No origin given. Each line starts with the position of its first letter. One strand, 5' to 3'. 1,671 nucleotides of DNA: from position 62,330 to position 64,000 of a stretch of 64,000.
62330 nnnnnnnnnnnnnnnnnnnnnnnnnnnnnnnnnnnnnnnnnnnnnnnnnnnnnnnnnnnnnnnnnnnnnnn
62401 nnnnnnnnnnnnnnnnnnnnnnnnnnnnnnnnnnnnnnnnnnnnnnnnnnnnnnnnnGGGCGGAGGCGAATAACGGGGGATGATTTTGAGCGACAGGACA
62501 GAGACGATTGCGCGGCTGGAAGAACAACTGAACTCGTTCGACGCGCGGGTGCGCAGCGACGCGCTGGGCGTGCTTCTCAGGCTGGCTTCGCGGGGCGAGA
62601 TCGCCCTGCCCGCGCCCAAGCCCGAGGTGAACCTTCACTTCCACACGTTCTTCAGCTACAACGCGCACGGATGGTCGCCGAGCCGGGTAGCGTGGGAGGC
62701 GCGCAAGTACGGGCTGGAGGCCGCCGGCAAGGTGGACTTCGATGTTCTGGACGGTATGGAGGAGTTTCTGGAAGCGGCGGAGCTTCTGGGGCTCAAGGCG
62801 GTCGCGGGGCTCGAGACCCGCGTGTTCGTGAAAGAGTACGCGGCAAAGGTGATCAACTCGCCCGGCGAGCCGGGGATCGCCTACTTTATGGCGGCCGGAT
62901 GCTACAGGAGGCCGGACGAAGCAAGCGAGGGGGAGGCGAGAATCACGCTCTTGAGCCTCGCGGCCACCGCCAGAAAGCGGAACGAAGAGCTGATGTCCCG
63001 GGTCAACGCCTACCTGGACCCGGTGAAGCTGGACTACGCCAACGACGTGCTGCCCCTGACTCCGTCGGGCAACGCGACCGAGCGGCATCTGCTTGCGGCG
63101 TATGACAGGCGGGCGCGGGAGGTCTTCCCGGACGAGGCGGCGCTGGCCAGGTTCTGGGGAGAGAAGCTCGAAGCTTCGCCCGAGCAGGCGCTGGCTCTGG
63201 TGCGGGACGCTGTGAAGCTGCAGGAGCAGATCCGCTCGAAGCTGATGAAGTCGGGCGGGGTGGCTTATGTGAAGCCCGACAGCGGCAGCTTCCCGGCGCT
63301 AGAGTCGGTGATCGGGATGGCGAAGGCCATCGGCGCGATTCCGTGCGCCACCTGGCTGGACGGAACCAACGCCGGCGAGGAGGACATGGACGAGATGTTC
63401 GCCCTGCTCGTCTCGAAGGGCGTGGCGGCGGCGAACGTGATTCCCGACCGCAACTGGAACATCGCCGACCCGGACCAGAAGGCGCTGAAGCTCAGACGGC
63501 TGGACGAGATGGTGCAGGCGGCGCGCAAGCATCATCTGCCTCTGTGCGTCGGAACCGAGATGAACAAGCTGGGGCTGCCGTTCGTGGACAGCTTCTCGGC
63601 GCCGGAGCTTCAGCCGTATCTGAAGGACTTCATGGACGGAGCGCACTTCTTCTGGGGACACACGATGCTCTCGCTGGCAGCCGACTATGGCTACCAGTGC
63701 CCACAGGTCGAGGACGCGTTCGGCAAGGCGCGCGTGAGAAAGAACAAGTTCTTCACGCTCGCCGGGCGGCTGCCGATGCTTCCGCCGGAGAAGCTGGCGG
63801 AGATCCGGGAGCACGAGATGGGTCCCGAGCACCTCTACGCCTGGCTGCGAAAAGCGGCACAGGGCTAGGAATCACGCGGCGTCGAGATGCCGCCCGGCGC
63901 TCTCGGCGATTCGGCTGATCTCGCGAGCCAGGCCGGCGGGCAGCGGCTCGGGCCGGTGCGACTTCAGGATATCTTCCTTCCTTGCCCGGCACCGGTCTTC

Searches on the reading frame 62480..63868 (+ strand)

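Call 36: search_protein_families(library=pfam, proteins=[window:62480-63868:+])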
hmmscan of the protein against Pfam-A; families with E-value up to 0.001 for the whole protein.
window:62480-63868:+ (462 aa): 1 family
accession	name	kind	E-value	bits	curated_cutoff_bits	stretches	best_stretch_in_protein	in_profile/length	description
PF02811.25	PHP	-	1.8e-05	25.6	26.4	1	52-121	2-73/164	PHP domain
